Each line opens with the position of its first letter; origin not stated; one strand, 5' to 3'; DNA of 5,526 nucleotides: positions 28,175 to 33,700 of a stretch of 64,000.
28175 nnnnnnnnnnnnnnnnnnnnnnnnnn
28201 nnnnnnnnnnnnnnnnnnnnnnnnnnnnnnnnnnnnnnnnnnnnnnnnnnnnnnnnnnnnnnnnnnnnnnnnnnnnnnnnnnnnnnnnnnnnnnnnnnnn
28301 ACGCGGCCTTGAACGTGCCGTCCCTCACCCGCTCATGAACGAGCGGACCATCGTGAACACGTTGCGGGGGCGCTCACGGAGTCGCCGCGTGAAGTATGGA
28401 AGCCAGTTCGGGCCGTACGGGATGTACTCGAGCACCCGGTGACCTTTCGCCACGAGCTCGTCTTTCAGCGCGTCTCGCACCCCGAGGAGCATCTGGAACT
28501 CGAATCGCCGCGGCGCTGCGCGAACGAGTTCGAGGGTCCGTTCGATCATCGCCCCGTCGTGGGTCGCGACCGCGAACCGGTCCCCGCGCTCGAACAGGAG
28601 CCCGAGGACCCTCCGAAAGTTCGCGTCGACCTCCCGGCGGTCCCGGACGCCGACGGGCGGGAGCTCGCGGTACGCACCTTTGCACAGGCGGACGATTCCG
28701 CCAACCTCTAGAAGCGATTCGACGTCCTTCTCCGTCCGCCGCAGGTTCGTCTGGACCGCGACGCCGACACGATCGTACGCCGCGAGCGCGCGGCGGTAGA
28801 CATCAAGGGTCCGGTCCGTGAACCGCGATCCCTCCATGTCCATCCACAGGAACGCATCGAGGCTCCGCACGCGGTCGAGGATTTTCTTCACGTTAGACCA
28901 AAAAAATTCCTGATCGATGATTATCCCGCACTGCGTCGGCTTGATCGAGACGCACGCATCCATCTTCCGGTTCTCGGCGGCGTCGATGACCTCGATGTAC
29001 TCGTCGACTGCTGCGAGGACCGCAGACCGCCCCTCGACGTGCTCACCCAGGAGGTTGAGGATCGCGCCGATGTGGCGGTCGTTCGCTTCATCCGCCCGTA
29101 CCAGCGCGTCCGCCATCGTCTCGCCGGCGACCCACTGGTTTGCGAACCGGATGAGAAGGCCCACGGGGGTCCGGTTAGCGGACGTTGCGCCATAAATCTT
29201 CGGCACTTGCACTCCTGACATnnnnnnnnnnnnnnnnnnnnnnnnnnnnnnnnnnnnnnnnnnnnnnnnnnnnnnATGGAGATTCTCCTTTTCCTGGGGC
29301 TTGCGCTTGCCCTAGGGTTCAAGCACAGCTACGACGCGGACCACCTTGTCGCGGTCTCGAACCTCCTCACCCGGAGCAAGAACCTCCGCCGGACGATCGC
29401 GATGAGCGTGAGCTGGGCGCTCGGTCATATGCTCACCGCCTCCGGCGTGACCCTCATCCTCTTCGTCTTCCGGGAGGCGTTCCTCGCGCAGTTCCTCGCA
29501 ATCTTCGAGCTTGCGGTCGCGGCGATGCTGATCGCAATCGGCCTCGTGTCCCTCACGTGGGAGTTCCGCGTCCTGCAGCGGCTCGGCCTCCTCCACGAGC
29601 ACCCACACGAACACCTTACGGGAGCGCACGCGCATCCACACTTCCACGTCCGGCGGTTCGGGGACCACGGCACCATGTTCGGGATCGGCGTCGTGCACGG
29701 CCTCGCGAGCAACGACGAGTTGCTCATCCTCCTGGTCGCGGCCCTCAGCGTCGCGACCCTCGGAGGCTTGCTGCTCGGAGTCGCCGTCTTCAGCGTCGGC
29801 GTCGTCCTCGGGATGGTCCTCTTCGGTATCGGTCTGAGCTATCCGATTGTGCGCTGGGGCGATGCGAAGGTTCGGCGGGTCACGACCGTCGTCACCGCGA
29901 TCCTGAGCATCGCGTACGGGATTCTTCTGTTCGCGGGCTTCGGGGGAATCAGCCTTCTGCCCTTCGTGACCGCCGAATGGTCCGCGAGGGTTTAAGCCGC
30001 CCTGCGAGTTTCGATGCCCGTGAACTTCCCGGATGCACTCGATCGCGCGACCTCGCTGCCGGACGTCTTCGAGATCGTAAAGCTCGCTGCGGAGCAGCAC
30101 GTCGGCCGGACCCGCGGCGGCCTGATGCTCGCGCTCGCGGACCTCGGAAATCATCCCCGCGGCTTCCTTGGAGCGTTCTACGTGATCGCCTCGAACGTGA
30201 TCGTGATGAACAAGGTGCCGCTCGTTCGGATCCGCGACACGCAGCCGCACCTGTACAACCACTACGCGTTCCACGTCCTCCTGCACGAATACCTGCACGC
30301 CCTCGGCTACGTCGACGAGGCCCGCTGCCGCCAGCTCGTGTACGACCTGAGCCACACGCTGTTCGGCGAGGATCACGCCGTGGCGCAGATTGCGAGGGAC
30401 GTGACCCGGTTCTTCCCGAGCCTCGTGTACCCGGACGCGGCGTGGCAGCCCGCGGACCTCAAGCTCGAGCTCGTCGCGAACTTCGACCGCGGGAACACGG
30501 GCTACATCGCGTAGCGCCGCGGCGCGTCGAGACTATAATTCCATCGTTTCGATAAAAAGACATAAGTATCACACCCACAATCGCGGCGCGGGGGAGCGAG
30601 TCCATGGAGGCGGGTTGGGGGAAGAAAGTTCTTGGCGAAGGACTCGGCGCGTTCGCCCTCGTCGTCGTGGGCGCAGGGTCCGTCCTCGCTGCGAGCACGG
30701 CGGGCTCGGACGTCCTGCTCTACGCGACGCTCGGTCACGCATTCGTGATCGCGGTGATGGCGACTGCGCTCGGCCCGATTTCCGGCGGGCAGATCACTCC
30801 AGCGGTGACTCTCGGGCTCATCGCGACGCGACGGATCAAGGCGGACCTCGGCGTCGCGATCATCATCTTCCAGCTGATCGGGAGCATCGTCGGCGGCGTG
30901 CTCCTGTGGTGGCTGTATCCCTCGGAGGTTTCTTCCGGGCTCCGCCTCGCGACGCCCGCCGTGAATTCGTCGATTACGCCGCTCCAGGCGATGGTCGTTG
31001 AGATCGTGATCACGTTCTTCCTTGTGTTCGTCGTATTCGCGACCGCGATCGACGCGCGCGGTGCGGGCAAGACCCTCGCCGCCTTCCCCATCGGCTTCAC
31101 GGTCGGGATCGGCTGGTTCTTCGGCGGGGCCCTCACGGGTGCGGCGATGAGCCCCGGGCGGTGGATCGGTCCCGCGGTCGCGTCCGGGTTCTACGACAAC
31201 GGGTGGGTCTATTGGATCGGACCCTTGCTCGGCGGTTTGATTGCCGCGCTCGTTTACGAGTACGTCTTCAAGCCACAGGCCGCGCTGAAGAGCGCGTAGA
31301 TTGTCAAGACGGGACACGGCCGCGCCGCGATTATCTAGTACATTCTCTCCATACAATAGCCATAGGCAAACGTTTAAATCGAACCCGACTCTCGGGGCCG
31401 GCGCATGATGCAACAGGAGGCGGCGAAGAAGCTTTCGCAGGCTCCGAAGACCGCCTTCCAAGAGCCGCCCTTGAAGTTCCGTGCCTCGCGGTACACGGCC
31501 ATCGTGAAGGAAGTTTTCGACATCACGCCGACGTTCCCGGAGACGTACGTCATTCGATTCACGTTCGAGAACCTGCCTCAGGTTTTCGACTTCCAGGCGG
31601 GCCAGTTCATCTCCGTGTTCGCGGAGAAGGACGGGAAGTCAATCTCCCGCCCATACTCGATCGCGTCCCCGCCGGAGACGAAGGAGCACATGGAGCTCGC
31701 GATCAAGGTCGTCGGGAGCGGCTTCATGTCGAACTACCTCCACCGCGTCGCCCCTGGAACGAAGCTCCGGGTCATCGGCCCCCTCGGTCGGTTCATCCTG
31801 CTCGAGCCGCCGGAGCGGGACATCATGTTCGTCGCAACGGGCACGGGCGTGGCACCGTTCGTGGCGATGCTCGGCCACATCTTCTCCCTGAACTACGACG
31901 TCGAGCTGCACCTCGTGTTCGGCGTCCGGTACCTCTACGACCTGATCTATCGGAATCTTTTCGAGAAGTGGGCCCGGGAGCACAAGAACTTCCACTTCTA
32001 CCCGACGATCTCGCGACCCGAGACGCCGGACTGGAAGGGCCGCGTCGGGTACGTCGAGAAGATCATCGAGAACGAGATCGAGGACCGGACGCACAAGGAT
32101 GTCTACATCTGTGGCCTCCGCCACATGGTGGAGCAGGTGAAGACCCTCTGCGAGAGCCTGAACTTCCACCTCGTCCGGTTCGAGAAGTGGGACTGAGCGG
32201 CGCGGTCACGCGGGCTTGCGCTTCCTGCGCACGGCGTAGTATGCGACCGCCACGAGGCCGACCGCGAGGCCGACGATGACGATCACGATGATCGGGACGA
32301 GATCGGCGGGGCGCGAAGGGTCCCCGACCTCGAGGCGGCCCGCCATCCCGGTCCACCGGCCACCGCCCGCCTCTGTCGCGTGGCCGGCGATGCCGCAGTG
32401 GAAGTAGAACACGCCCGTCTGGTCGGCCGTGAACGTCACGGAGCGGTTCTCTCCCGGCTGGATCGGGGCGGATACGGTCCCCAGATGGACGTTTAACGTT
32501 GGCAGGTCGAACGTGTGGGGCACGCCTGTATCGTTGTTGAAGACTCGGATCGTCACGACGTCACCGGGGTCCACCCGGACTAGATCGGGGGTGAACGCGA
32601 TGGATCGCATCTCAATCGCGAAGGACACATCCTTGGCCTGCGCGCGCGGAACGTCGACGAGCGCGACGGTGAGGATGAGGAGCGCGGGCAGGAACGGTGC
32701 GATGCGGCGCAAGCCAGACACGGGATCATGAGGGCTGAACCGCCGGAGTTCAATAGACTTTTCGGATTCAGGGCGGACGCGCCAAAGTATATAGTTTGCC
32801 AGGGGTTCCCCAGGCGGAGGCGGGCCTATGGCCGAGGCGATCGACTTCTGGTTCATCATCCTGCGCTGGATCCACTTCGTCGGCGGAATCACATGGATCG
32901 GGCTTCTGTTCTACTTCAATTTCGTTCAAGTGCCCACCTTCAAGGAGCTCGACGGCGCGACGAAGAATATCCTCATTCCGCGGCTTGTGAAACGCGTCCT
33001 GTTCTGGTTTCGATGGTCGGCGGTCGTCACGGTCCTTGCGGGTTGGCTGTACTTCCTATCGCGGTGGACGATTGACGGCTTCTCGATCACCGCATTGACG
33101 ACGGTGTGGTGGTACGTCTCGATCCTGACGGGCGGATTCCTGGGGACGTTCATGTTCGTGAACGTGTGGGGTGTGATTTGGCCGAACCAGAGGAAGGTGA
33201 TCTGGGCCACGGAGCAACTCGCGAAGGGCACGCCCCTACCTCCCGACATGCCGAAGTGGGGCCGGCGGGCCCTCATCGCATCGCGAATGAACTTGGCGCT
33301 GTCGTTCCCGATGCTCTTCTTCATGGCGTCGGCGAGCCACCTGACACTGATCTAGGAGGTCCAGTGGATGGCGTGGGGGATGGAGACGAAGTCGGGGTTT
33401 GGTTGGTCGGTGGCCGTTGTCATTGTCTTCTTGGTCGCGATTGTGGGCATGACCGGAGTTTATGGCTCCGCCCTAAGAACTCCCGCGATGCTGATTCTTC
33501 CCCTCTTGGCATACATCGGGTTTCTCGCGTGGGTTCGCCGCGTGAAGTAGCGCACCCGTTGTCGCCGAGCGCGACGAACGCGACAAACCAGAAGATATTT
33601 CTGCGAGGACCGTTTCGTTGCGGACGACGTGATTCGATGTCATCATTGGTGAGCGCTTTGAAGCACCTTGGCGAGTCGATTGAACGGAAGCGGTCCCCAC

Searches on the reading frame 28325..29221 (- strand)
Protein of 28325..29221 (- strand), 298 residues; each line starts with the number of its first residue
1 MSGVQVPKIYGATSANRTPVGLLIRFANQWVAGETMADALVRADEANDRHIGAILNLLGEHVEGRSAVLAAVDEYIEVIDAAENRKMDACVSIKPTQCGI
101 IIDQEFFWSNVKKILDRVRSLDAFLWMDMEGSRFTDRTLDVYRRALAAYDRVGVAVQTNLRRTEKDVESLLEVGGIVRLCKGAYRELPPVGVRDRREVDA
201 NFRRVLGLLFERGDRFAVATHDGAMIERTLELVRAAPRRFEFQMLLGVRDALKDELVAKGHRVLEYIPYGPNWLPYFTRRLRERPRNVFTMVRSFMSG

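Call 9: search_protein_families(library=ncbifam, proteins=[window:28325-29221:-], max_evalue=0.001)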
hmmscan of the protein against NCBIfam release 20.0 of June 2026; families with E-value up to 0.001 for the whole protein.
window:28325-29221:- (298 aa): 2 families
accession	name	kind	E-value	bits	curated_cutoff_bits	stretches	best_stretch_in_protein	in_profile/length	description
NF045947.1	ProDh_Thermus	equivalog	7.2e-63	212.6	500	1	27-298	32-307/307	proline dehydrogenase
NF008869.0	PRK11904.1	equivalog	5.6e-10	37.7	747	1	26-284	176-473/1042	bifunctional proline dehydrogenase/L-glutamate gamma-semialdehyde dehydrogenase PutA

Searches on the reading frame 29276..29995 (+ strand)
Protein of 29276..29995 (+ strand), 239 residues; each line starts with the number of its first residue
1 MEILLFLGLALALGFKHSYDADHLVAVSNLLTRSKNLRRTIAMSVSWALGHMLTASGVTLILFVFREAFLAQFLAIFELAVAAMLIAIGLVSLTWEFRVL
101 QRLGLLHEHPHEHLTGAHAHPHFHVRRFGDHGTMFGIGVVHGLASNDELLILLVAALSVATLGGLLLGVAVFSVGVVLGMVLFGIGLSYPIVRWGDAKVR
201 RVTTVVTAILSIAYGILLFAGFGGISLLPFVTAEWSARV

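Call 6: search_protein_families(library=pfam, proteins=[window:29276-29995:+], max_evalue=0.01)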
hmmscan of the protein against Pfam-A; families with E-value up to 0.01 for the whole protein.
window:29276-29995:+ (239 aa): 0 families

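Call 9: search_protein_families(library=ncbifam, proteins=[window:29276-29995:+], max_evalue=0.001)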
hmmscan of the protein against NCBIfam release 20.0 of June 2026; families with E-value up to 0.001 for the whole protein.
window:29276-29995:+ (239 aa): 0 families

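Call 31: search_protein_families(library=pfam, proteins=[window:29276-29995:+], max_evalue=5)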
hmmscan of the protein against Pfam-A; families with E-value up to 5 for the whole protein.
window:29276-29995:+ (239 aa): 1 family
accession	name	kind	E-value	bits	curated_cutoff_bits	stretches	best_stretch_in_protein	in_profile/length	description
PF21534.2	Rost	-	0.22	11.4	26.8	1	141-220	165-251/275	Protein rolling stone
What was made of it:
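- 29276..29995 (+): His-rich six-TM membrane protein: candidate UreH/SodT-like nickel permease. It has HSYDADH (an HX4DH motif) at residues 17-23 and a His-rich loop at about 105-131 between TM3 and TM4. No Pfam hit of its own (calls 6, 31).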

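Call 32: find_homologous_proteins(query=window:29276-29992:+, max_evalue=0.001)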
Query window:29276-29992:+ (239 aa): 828 proteins with E <= 0.001 among 8000 candidates; the best 120 are listed.
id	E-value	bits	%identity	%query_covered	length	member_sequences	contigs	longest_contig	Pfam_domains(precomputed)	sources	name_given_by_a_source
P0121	5.1e-138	476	95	100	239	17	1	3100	-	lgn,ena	-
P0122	9.5e-121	420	82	100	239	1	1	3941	-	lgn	-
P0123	1.3e-112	393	82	95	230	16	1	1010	-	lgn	-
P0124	5.5e-108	378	76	96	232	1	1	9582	-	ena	-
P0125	3.3e-106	372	75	90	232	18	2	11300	-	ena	-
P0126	4.8e-106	372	75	90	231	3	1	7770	-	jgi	-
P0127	9.7e-106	371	76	89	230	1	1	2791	-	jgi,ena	-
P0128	1.7e-105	370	76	90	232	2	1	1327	-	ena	-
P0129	7.9e-105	368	75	90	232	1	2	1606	-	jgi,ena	-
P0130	1.3e-103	364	75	89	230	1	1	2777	-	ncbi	-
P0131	1.5e-103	363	75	90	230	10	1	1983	-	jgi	-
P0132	4.4e-103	362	75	89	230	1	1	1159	-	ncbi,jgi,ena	-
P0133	7.8e-103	361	74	96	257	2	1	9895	-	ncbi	-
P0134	2.2e-102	360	72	96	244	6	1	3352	-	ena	-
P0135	3.1e-102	359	73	89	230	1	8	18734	-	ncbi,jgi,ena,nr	ncbi:MAG: hypothetical protein E6K10_09290 [Methanobacteriota archaeon]|nr:MAG: hypothetical protein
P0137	7.7e-100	351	72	89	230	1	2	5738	PF13386.13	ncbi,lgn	-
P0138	2.5e-99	350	71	89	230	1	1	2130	PF13386.13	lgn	-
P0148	5.5e-81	290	61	96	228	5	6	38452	PF13386.13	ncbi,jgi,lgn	-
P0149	6.9e-81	289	65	96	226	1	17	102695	PF03824.23,PF13386.13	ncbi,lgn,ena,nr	ncbi:MAG TPA: sulfite exporter TauE/SafE family protein [Thermoplasmata archaeon]|nr:sulfite exporte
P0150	7.0e-81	289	65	96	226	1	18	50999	PF03824.23,PF13386.13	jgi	-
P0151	2.0e-80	288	61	96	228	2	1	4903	PF13386.13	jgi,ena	-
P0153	3.0e-80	287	61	96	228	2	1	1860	PF13386.13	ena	-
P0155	4.7e-80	287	61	90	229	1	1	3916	PF13386.13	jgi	jgi:cytochrome c biogenesis protein CcdA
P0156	1.6e-79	285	61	96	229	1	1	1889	PF13386.13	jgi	-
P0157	1.8e-79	285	63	96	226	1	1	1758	PF03824.23,PF13386.13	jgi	jgi:high-affinity nickel permease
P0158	2.4e-79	284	61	96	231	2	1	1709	PF13386.13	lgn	-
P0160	6.3e-79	283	62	84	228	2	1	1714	PF11139.15,PF03824.23,PF13386.13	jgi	-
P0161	6.6e-79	283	62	90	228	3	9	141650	PF03824.23,PF13386.13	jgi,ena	-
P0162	8.2e-79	283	64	90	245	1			PF03824.23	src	-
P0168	3.3e-78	281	62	96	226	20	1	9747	PF03824.23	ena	-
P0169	4.9e-78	280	58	90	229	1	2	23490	PF13386.13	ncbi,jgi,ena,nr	ncbi:MAG: hypothetical protein E6K18_02605 [Methanobacteriota archaeon]|nr:MAG: hypothetical protein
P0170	4.9e-78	280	60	96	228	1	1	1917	PF13386.13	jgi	-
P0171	5.0e-78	280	61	91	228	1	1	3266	PF03824.23,PF13386.13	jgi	jgi:high-affinity nickel permease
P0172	5.7e-78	280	61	90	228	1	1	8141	PF03824.23,PF13386.13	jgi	jgi:uncharacterized membrane protein YciS (DUF1049 family)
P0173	6.1e-78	280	60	96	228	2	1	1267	PF13386.13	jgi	jgi:ABC-type nickel/cobalt efflux system permease component RcnA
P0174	7.6e-78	279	61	96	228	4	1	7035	PF13386.13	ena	-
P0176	1.2e-77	279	58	96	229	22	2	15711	PF03824.23,PF13386.13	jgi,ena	jgi:ABC-type nickel/cobalt efflux system permease component RcnA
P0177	1.4e-77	278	60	96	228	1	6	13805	PF13386.13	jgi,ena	-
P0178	1.5e-77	278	63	96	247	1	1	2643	PF03824.23,PF13386.13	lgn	-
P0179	1.5e-77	278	60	96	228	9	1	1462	PF13386.13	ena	-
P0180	1.7e-77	278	60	96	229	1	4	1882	PF13386.13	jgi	jgi:ABC-type nickel/cobalt efflux system permease component RcnA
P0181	2.2e-77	278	63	96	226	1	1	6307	PF03824.23,PF13386.13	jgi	jgi:high-affinity nickel permease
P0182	2.2e-77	278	61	96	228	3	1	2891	PF13386.13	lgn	-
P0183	2.5e-77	278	61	96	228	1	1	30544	PF13386.13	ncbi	-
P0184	3.0e-77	277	60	96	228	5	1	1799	PF13386.13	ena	-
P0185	4.2e-77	277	60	96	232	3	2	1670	PF03824.23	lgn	-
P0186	4.2e-77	277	63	95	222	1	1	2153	PF03824.23,PF13386.13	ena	-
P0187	4.6e-77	277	62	96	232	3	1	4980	PF03824.23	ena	-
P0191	8.9e-77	276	62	96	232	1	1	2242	PF03824.23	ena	-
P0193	9.8e-77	276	61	96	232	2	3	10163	PF03824.23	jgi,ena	-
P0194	1.2e-76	275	59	96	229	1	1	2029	PF13386.13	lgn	-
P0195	1.7e-76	275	60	96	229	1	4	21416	PF03824.23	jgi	jgi:Na+/melibiose symporter-like transporter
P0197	2.4e-76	274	59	96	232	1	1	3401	PF13386.13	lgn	-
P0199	3.8e-76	274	60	96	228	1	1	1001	PF03824.23,PF13386.13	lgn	-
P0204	8.9e-76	273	60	96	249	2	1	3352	PF03824.23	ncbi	-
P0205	9.0e-76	273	60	96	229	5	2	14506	PF13386.13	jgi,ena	-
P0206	1.0e-75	272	61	93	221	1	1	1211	PF13386.13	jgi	jgi:ABC-type nickel/cobalt efflux system permease component RcnA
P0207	1.2e-75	272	62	96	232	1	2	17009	PF03824.23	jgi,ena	-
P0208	1.7e-75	272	62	95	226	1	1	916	PF03824.23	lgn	-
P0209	1.8e-75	272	60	96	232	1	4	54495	PF03824.23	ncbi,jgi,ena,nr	ncbi:MAG TPA: hypothetical protein VI999_02945 [Thermoplasmata archaeon]|nr:hypothetical protein [Th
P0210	2.0e-75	272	62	95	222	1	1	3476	PF03824.23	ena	-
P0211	2.2e-75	271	60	96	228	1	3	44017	PF13386.13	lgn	-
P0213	3.0e-75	271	58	96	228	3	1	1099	PF13386.13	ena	-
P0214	3.5e-75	271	59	96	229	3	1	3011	PF13386.13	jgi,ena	-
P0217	3.9e-75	271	62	96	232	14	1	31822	PF03824.23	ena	-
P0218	4.8e-75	270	60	97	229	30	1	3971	PF03824.23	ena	-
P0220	6.1e-75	270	60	88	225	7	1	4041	PF03824.23,PF13386.13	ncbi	-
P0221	1.3e-74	269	57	92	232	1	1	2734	PF13386.13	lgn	-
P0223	2.5e-74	268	60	95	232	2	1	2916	PF03824.23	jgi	-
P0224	2.5e-74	268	60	96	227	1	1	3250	PF03824.23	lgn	-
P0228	3.5e-74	267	59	96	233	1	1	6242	PF03824.23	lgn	-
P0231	4.0e-74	267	60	95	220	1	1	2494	PF13386.13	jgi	jgi:uncharacterized membrane protein YciS (DUF1049 family)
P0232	4.2e-74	267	60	87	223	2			PF03824.23,PF13386.13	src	-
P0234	7.3e-74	266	60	97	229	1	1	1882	PF03824.23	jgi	-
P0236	8.0e-74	266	60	95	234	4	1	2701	PF03824.23,PF13386.13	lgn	-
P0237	9.0e-74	266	59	96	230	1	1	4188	PF03824.23,PF13386.13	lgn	-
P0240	1.3e-73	266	60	95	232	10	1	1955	PF03824.23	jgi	-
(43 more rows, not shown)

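Call 40: search_protein_families(library=pfam, alignment_id=A2, max_evalue=0.01)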
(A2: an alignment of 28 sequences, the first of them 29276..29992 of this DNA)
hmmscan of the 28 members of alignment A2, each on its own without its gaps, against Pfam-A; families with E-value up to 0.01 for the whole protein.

A. member 1, window:29276-29992:+ (239 aa): 0 families

B. families by the number of members that match (of 28 scanned): 5 families
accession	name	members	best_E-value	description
PF03824.22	NicO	20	4.7e-07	High-affinity nickel-transport protein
PF13386.12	DsbD_2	17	1.1e-07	Cytochrome C biogenesis protein transmembrane region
PF11139.14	SfLAP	1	0.0014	Sap, sulfolipid-1-addressing protein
PF14007.11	YtpI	1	0.0053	YtpI-like protein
PF11295.13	DUF3096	1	0.0075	Protein of unknown function (DUF3096)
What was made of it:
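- On UreH/SodT-like nickel permease (NicO/NiCoT superfamily, PF03824): Of the 28 aligned family members (the window protein plus 27 homologues 58-82% identical to it), 20 hit PF03824 (best E 4.7e-07) and 17 hit PF13386 (call 40).
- Tried and rejected: I fell back on homologue-level hits (call 40).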

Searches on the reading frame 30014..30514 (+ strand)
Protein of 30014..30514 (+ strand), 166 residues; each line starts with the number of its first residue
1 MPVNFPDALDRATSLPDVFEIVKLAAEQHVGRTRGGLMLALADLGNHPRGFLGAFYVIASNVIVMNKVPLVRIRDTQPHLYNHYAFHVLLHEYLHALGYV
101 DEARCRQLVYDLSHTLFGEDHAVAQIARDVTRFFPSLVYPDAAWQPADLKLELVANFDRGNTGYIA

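Call 6: search_protein_families(library=pfam, proteins=[window:30014-30514:+], max_evalue=0.01)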
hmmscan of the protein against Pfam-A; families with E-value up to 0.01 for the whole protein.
window:30014-30514:+ (166 aa): 0 families

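Call 9: search_protein_families(library=ncbifam, proteins=[window:30014-30514:+], max_evalue=0.001)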
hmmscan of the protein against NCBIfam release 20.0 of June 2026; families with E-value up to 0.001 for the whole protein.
window:30014-30514:+ (166 aa): 0 families

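Call 31: search_protein_families(library=pfam, proteins=[window:30014-30514:+], max_evalue=5)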
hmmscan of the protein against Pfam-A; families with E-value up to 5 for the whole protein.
window:30014-30514:+ (166 aa): 1 family
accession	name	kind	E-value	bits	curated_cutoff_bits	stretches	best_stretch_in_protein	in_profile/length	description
PF08586.15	Rsc14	-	0.057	14.7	25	1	86-119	52-83/99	RSC complex, Rsc14/Ldb7 subunit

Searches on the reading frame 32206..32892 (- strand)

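Call 6: search_protein_families(library=pfam, proteins=[window:32206-32892:-], max_evalue=0.01)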
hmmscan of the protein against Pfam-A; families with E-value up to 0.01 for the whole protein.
window:32206-32892:- (228 aa): 5 families
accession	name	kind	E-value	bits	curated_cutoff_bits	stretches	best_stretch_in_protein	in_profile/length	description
PF13473.12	Cupredoxin_1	-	3.5e-10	40.3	27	1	71-169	3-95/104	Cupredoxin-like domain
PF07731.20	Cu-oxidase_2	-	2.6e-06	27.7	20.4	1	143-174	94-125/137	Multicopper oxidase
PF07732.21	Cu-oxidase_3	-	0.00026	21.5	21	1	104-176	28-108/119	Multicopper oxidase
PF02439.20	Adeno_E3_CR2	-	0.0035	17.5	36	1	195-226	2-33/38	Adenovirus E3 region protein CR2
PF00127.26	Copper-bind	-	0.0041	17.9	21.2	0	89-171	3-87/99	Copper binding proteins, plastocyanin/azurin family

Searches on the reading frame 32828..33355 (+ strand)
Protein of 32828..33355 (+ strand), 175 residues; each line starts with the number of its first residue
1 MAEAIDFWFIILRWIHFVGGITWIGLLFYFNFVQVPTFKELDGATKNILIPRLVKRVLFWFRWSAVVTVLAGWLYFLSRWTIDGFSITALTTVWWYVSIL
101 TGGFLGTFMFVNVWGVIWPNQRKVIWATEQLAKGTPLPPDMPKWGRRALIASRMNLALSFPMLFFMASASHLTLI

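Call 6: search_protein_families(library=pfam, proteins=[window:32828-33355:+], max_evalue=0.01)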
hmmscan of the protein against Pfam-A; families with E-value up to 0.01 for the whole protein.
window:32828-33355:+ (175 aa): 1 family
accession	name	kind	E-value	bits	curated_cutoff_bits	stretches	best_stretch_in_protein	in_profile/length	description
PF06181.16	Urate_ox_N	-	1.7e-15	57.7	26.9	2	99-169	174-238/295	Urate oxidase N-terminal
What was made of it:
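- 32828..33550 (+): Urate_ox_N-like membrane protein (32828-33355) plus a 60-aa two-TM protein (33368-33550), conserved immediately upstream of sodN in this lineage. Function unknown. PF06181 57.7 bits (call 6).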

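Call 9: search_protein_families(library=ncbifam, proteins=[window:32828-33355:+], max_evalue=0.001)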
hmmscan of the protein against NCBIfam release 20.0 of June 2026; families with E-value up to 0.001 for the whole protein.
window:32828-33355:+ (175 aa): 0 families

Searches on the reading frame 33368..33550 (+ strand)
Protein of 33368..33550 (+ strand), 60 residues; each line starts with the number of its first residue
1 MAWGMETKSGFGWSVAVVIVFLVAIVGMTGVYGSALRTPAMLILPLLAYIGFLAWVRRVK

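Call 31: search_protein_families(library=pfam, proteins=[window:33368-33550:+], max_evalue=5)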
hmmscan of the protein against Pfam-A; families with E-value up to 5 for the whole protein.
window:33368-33550:+ (60 aa): 3 families
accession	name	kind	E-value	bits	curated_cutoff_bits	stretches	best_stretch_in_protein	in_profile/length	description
PF24284.1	DUF7472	-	0.049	14.2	27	1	6-47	6-49/65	Family of unknown function (DUF7472)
PF12666.12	PrgI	-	0.24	12.4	27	1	15-58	23-66/91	PrgI family protein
PF19744.4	DUF6232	-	0.31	11.9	27.4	1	13-56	36-74/117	Family of unknown function (DUF6232)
